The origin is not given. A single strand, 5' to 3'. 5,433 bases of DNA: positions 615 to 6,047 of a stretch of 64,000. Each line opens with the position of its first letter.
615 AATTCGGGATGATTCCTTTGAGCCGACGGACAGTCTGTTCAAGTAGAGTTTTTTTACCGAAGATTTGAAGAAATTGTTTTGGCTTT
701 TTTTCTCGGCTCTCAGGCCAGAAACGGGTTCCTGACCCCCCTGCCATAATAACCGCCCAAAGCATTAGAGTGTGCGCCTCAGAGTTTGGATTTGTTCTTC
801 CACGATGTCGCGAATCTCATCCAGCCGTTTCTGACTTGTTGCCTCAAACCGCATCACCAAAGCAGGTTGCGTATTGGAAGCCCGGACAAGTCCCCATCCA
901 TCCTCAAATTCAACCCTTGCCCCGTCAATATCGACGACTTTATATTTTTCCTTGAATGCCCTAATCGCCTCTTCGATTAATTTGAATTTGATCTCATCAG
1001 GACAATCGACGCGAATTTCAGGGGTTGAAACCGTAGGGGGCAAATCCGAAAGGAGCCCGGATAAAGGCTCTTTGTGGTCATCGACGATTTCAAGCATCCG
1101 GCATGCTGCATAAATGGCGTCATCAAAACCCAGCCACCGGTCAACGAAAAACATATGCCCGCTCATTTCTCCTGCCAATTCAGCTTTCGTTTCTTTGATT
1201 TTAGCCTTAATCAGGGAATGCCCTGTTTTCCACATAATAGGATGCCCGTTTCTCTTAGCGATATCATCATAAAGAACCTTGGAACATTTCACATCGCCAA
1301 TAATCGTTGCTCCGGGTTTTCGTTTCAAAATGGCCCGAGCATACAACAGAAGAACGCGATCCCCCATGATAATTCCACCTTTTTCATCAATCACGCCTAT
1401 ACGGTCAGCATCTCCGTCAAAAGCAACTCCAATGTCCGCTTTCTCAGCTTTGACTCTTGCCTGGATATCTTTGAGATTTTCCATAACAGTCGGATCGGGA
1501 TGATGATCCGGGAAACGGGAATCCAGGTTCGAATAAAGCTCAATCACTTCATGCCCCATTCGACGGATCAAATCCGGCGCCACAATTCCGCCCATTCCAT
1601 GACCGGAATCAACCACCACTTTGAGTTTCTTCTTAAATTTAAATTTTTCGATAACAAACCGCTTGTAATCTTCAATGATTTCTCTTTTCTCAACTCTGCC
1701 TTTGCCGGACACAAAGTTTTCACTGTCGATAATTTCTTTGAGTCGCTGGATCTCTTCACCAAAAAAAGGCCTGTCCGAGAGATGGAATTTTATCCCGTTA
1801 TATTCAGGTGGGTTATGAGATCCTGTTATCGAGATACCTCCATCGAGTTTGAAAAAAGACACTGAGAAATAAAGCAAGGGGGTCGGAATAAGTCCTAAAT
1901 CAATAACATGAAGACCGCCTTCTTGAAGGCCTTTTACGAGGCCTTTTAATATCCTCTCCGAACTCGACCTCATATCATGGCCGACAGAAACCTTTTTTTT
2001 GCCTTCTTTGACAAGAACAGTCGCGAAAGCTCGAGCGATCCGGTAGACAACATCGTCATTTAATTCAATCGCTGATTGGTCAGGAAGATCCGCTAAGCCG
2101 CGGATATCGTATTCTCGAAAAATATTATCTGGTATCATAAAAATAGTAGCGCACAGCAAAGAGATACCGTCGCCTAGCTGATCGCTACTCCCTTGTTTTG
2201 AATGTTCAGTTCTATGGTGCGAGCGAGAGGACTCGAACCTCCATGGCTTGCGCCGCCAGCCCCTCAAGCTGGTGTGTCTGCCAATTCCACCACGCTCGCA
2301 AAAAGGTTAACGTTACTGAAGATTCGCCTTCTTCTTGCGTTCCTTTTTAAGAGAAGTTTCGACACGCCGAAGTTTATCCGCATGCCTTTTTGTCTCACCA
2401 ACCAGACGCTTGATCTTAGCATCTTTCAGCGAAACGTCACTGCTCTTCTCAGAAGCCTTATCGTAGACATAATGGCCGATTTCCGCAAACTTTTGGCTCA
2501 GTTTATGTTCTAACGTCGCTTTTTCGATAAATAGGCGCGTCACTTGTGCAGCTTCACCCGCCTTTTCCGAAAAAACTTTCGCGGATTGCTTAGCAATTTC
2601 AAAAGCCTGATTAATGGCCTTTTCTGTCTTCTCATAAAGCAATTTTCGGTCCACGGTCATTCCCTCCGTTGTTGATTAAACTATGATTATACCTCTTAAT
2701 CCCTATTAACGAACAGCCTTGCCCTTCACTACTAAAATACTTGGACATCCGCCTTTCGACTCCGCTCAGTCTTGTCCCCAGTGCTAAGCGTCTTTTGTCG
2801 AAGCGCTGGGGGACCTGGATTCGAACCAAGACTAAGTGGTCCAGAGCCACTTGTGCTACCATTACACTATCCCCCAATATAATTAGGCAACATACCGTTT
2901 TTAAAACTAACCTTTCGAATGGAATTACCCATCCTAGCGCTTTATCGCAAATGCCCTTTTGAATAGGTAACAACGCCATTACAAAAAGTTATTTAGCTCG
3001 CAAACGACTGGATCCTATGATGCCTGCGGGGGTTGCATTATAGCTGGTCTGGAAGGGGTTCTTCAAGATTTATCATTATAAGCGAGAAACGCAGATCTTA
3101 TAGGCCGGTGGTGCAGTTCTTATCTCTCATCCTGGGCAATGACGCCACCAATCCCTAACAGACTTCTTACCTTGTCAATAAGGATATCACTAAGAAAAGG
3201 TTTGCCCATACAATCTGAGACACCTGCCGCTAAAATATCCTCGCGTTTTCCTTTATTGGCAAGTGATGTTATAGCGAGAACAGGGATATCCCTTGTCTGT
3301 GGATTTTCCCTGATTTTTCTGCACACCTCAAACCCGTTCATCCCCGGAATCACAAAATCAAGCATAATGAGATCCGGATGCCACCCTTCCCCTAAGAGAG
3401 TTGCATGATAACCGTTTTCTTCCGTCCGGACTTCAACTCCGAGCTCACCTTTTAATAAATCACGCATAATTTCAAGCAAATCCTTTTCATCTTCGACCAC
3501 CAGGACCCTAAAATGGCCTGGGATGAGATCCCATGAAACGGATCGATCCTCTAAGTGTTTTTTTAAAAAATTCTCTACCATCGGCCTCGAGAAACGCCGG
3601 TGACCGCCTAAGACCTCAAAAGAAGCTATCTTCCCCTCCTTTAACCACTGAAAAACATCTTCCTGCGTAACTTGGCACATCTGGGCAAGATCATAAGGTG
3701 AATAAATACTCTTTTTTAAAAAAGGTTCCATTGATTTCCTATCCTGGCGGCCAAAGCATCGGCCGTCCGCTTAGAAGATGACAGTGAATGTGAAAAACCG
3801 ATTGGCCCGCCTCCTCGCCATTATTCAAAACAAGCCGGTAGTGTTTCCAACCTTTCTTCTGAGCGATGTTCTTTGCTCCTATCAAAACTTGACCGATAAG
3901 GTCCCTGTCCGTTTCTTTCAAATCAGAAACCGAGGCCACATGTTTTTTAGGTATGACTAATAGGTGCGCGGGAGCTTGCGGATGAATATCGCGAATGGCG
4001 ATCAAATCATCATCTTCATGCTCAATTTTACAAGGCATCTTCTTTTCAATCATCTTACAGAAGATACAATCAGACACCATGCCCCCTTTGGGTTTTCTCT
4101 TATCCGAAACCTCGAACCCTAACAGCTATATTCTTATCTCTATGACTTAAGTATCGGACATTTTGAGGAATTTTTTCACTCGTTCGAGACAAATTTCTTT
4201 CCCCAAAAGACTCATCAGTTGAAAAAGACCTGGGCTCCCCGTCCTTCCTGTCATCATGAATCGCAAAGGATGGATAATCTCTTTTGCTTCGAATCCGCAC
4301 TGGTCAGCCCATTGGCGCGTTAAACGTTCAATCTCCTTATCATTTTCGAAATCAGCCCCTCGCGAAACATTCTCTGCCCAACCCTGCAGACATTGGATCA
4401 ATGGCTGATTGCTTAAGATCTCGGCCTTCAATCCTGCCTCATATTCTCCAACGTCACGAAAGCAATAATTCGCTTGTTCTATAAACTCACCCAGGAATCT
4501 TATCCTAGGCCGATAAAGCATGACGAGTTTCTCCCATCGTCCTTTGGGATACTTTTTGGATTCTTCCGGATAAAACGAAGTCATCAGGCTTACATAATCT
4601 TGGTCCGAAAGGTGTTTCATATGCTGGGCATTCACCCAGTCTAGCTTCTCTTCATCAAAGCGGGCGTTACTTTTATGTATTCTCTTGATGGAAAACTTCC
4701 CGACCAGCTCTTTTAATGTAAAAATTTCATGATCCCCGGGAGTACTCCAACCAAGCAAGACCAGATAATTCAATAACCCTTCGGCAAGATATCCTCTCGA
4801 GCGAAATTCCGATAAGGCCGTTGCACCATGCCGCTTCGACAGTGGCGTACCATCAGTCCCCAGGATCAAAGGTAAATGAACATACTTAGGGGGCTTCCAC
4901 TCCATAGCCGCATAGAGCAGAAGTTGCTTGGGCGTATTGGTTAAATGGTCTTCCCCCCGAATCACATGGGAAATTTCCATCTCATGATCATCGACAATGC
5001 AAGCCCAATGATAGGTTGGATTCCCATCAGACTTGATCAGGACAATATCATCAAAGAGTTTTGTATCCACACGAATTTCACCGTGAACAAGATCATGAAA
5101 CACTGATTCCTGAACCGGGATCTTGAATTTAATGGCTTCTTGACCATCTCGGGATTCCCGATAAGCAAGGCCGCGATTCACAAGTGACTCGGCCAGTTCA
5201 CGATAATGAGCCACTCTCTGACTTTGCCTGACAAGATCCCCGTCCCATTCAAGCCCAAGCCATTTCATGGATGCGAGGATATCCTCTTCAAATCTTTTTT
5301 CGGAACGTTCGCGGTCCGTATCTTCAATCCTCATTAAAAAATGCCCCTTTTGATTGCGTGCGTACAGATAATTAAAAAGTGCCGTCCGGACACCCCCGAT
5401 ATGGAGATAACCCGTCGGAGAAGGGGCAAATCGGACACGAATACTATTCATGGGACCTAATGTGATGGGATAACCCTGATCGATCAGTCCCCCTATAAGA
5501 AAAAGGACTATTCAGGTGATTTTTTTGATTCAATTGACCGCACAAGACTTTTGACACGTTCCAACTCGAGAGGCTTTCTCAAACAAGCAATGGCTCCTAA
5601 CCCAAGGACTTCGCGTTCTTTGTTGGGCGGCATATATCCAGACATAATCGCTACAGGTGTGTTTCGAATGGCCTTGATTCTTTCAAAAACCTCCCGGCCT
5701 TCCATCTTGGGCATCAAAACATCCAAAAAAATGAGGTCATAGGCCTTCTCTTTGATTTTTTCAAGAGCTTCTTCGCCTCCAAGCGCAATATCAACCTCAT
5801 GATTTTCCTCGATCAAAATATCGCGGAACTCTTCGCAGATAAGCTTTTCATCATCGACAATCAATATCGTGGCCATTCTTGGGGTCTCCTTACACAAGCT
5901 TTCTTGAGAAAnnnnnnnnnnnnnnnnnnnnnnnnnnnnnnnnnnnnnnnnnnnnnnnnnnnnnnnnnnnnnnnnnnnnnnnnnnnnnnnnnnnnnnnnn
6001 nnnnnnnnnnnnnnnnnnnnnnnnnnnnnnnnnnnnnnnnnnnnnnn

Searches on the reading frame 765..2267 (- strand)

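Call 50: search_protein_families(library=pfam, proteins=[window:765-2267:-], max_evalue=0.00001)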
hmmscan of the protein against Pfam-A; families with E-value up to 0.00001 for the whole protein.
window:765-2267:- (500 aa): 4 families
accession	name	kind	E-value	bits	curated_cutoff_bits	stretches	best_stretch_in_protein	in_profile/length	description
PF02878.22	PGM_PMM_I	-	7.5e-34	116.8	22.5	1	48-185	2-136/138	Phosphoglucomutase/phosphomannomutase, alpha/beta/alpha domain I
PF02879.22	PGM_PMM_II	-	8.5e-26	90.9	29.3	1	201-297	7-103/103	Phosphoglucomutase/phosphomannomutase, alpha/beta/alpha domain II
PF02880.22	PGM_PMM_III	-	7.7e-25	87.7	20.7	1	302-411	2-113/115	Phosphoglucomutase/phosphomannomutase, alpha/beta/alpha domain III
PF00408.26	PGM_PMM_IV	-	5.2e-16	58.9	23.1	1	417-491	1-67/68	Phosphoglucomutase/phosphomannomutase, C-terminal domain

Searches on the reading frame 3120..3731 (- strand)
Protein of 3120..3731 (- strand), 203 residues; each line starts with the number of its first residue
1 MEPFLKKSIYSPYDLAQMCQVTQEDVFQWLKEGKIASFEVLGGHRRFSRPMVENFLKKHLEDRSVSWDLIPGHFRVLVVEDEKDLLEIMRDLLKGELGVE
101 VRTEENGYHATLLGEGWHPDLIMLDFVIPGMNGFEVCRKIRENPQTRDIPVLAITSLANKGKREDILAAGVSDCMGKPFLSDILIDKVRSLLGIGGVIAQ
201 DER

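Call 3: search_protein_families(library=pfam, proteins=[window:3120-3731:-], max_evalue=1)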
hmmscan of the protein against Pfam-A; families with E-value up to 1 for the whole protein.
window:3120-3731:- (203 aa): 4 families
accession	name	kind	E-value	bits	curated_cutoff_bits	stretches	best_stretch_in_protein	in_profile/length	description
PF00072.30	Response_reg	-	7.1e-21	74.9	30.2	1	76-188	1-110/111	Response regulator receiver domain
PF12728.13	HTH_17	-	0.00042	21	27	1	10-58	2-49/51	Helix-turn-helix domain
PF13411.12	MerR_1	-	0.038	14.5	21.6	1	10-54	1-45/69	MerR HTH family regulatory protein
PF00376.29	MerR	-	0.13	12.6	28.2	1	14-47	4-38/38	MerR family regulatory protein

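Call 4: search_protein_families(library=ncbifam, proteins=[window:3120-3731:-], max_evalue=1)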
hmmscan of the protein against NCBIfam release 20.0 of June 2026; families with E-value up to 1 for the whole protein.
window:3120-3731:- (203 aa): 97 families (the best 25 are shown)
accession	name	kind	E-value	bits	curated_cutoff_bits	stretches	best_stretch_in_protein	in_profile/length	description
NF007135.0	PRK09581.1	equivalog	4.5e-22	78.5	474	1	75-194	4-122/457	PleD family two-component system response regulator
TIGR02154.1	PhoB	equivalog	7.8e-21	74.4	296.2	1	75-192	4-120/226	phosphate regulon transcriptional regulator PhoB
NF008318.0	PRK11107.1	equivalog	4e-17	61.6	890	1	72-180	666-773/920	two-component sensor histidine kinase BarA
NF040689.1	MtrAB_MtrA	equivalog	8.4e-17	61.2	300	1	76-192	1-113/219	MtrAB system response regulator MtrA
NF038297.2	hybrid_HK_HrmK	equivalog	5.2e-16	58.4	725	1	69-179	486-595/607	hybrid histidine kinase/response regulator HrmK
NF045944.1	ResRegRpaBCyano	equivalog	8.2e-16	58.1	330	1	77-192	1-112/229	response regulator transcription factor RpaB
NF041866.1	EpsW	equivalog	2.1e-15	56.5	200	1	75-192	7-125/131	exopolysaccharide biosynthesis response regulator EpsW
NF041734.1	resp_reg_RppA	equivalog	3.5e-15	56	250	1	75-191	2-117/229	two-component system response regulator RppA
NF040534.1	resp_reg_YycF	equivalog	8.6e-15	54.6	340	1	75-191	2-114/231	response regulator YycF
NF045991.1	RespRegCtrARhodob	equivalog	2.5e-14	53.6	350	1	75-191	2-115/224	response regulator transcription factor CtrA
NF007546.0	PRK10161.1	equivalog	2.8e-14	53.2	471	1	75-192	4-120/229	phosphate response regulator transcription factor PhoB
NF007005.1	PRK09468.1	equivalog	1.2e-13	51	331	1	75-192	5-119/237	osmolarity response regulator transcription factor OmpR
NF053854.1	RespRegPhoBBctds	equivalog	1.4e-13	50.7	270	1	76-192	1-115/225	two-component system response regulator PhoB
NF012227.0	AdeR_RR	equivalog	1.6e-13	50.7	340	1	75-192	13-126/239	efflux system response regulator transcription factor AdeR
NF000402.1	vanR-B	exception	2e-13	50.3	480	1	74-201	3-126/219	vancomycin resistance response regulator transcription factor VanR-B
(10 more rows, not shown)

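Call 65: find_homologous_proteins(query=window:3120-3731:-)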
Query window:3120-3731:- (203 aa): 75 proteins with E <= 0.001 among 341 candidates.
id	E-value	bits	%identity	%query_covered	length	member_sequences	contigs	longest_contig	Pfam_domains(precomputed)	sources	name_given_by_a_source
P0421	3.6e-132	456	100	100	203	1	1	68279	PF00072.31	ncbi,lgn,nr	ncbi:MAG: response regulator [Candidatus Omnitrophica bacterium]|nr:response regulator [Candidatus O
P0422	9.4e-57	210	53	93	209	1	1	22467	PF00072.31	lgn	-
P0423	6.7e-50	188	50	93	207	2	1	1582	PF12728.14,PF00072.31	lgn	-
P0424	1.0e-46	177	48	97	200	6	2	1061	PF00072.31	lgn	-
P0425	4.7e-44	168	42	96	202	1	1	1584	PF12728.14,PF00072.31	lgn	-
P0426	7.7e-24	102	31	95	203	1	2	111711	PF12728.14,PF00376.30,PF13411.13,PF00072.31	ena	-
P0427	1.5e-23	102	31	67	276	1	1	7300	PF00072.31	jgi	jgi:CheY-like chemotaxis protein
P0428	2.0e-22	98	31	93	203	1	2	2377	PF12728.14,PF00376.30,PF13411.13,PF00072.31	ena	-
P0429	3.2e-17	81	44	56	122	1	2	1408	PF00072.31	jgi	jgi:CheY-like chemotaxis protein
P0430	3.2e-17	81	44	56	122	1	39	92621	PF00072.31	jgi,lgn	jgi:CheY-like chemotaxis protein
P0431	1.8e-16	78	42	60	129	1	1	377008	PF00072.31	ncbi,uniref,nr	ncbi:response regulator [Desulfoplanes formicivorans]|uniref:Two-component system response regulator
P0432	2.4e-15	75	39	58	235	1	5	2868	PF00486.35,PF00072.31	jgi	jgi:two-component system phosphate regulon response regulator PhoB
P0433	2.5e-15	75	39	58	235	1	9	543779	PF00486.35,PF00072.31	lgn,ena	-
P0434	2.9e-15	74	39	58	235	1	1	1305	PF00486.35,PF00072.31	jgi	jgi:two-component system, OmpR family, phosphate regulon response regulator PhoB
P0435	3.2e-15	74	39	58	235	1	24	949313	PF00486.35,PF00072.31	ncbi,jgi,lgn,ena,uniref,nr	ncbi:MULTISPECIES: phosphate regulon transcriptional regulator PhoB [Inquilinus]|jgi:two-component s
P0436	3.3e-15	74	39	58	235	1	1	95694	PF00486.35,PF00072.31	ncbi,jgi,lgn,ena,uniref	ncbi:phosphate regulon transcriptional regulator PhoB [Inquilinus sp. YAF38]|jgi:two-component syste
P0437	3.3e-15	74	39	58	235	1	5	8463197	PF00486.35,PF00072.31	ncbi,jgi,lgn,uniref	ncbi:two-component system phosphate regulon response regulator PhoB [Inquilinus ginsengisoli]|jgi:tw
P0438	3.3e-15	74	39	58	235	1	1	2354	PF00486.35,PF00072.31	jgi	jgi:two-component system phosphate regulon response regulator PhoB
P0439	3.4e-15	74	39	58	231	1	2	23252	PF00486.35,PF00072.31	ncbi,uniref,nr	ncbi:DNA-binding response regulator [Inquilinus limosus]|uniref:Phosphate regulon transcriptional re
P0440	3.4e-15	74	39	58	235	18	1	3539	PF00486.35,PF00072.31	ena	-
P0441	3.4e-15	74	44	51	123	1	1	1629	PF00072.31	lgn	-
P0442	3.6e-15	74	39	58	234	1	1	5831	PF00486.35,PF00072.31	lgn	-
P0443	1.2e-14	72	42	51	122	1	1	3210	PF00072.31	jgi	jgi:two-component system cell cycle response regulator DivK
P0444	1.2e-14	72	39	58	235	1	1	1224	PF00486.35,PF00072.31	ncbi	-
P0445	2.3e-14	71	37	65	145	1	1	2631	PF00072.31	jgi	jgi:CheY-like chemotaxis protein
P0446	4.2e-14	71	42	51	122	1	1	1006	PF00072.31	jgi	-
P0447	4.5e-14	71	40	58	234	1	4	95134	PF00486.35,PF00072.31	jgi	jgi:two-component system phosphate regulon response regulator PhoB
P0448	7.0e-14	70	39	58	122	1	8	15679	PF00072.31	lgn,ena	-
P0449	9.2e-14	70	38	58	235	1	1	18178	PF00486.35,PF00072.31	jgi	jgi:two-component system phosphate regulon response regulator PhoB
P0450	3.8e-13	67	38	58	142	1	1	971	PF00072.31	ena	-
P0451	3.8e-13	67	41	48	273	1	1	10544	PF00512.32,PF00072.31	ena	-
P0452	8.1e-13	66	31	57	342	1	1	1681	PF02518.32,PF00072.31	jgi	jgi:CheY-like chemotaxis protein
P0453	1.1e-12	66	38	58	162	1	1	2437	PF00072.31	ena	-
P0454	1.2e-12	66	34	59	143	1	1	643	PF00072.31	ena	-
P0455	1.3e-12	66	40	59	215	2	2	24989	PF00072.31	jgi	jgi:response regulator RpfG family c-di-GMP phosphodiesterase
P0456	1.5e-12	66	38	57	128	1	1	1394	PF00072.31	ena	-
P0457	2.3e-12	65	38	58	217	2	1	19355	PF00990.27,PF00072.31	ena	-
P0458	4.2e-12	64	33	66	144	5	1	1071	PF00072.31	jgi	jgi:CheY-like chemotaxis protein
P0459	6.3e-12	64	27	50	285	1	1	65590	PF00072.31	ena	-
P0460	7.2e-12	63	36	60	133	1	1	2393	PF00072.31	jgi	jgi:two-component system cell cycle response regulator DivK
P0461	8.2e-12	63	37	60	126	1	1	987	PF00072.31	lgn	-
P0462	1.2e-11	63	39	51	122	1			PF00072.31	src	-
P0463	2.2e-11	62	37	58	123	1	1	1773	PF00072.31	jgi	jgi:twitching motility two-component system response regulator PilH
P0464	2.8e-11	61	36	57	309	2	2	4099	PF00990.27,PF00072.31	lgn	-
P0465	4.6e-11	61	35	54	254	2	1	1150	PF13581.13,PF02518.32,PF00072.31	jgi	jgi:CheY-like chemotaxis protein/anti-sigma regulatory factor (Ser/Thr protein kinase)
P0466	4.8e-11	61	35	58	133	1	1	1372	PF00072.31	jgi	-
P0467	7.4e-11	60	36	56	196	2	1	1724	PF00072.31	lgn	-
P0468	1.4e-10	59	37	58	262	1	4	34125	PF00486.35,PF00072.31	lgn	-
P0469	1.5e-10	59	34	71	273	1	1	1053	PF07238.20,PF00072.31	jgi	jgi:CheY-like chemotaxis protein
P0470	1.6e-10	59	36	58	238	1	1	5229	PF00072.31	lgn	-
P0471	2.9e-10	58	36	52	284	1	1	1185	PF13581.13,PF02518.32,PF00072.31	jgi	jgi:CheY-like chemotaxis protein/anti-sigma regulatory factor (Ser/Thr protein kinase)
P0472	2.9e-10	58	37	56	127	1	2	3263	PF00072.31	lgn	-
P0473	3.0e-10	58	36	57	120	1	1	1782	PF00072.31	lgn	-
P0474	5.7e-10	57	36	58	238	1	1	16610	PF07238.20,PF00072.31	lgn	-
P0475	1.5e-9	56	35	58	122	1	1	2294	PF00072.31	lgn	-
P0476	1.8e-9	56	35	59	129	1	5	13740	PF00072.31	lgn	-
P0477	2.8e-9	55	35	58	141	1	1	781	PF00072.31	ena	-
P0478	3.4e-9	55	34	60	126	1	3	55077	PF00072.31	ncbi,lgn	-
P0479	3.9e-9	54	44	39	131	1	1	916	PF00072.31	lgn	-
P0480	4.5e-9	54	29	81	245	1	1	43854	PF12728.14,PF00376.30,PF00072.31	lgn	-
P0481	8.5e-9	53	34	59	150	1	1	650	PF00072.31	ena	-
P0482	1.0e-8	53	35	53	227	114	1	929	PF00486.35,PF00072.31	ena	-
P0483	1.2e-8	53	35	53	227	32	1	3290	PF00486.35,PF00072.31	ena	-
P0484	1.3e-8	53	34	57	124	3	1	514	PF00072.31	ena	-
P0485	1.6e-8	52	37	60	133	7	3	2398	PF00072.31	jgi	jgi:two-component system alkaline phosphatase synthesis response regulator PhoP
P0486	2.7e-8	52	34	59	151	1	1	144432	PF00072.31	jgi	jgi:CheY-like chemotaxis protein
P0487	2.8e-8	52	33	59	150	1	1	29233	PF00072.31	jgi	jgi:CheY-like chemotaxis protein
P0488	4.7e-8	51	37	54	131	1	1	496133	PF00072.31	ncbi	-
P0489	8.9e-8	50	38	52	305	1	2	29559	PF00990.27,PF00072.31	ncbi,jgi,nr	ncbi:MAG: two-component system, cell cycle response regulator [Solirubrobacteraceae bacterium]|jgi:d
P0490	2.0e-7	49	34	57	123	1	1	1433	PF00072.31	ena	-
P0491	2.0e-7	49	36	54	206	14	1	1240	PF00072.31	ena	-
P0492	4.0e-7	48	31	58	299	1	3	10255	PF00196.26,PF00072.31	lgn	-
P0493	1.1e-6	46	32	60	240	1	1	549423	PF00486.35,PF00072.31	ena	-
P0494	1.6e-6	46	33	60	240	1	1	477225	PF00486.35,PF00072.31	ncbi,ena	-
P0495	1.2e-4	40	31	60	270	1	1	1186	PF02518.32,PF00072.31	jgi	jgi:CheY-like chemotaxis protein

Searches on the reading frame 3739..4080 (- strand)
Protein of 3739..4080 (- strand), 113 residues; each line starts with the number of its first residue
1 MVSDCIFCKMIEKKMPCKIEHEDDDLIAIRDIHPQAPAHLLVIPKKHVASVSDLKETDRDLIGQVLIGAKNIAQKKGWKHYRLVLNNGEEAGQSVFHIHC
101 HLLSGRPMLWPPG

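Call 50: search_protein_families(library=pfam, proteins=[window:3739-4080:-], max_evalue=0.00001)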
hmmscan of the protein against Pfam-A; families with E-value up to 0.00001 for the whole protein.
window:3739-4080:- (113 aa): 2 families
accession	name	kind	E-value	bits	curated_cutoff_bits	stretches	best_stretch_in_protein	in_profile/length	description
PF11969.13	DcpS_C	-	4.3e-26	92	24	1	5-104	2-101/114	Scavenger mRNA decapping enzyme C-term binding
PF01230.28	HIT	-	3.9e-24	85.6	21.5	1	14-107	3-97/98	HIT domain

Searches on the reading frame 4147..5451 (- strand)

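Call 50: search_protein_families(library=pfam, proteins=[window:4147-5451:-], max_evalue=0.00001)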
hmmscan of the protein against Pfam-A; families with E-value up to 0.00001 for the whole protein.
window:4147-5451:- (434 aa): 2 families
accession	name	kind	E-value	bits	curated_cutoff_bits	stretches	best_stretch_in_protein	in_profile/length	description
PF00749.27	tRNA-synt_1c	-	1.7e-88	297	23.4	2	100-272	139-314/314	tRNA synthetases class I (E and Q), catalytic domain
PF19269.4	Anticodon_2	-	1.6e-21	77.6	23.6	1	303-428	13-140/141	Anticodon binding domain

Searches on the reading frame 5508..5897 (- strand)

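Call 50: search_protein_families(library=pfam, proteins=[window:5508-5897:-], max_evalue=0.00001)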
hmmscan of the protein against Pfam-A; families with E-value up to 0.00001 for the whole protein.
window:5508-5897:- (129 aa): 1 family
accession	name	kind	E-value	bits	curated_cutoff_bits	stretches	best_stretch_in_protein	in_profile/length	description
PF00072.30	Response_reg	-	7.8e-24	84.4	30.2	1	11-119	1-110/111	Response regulator receiver domain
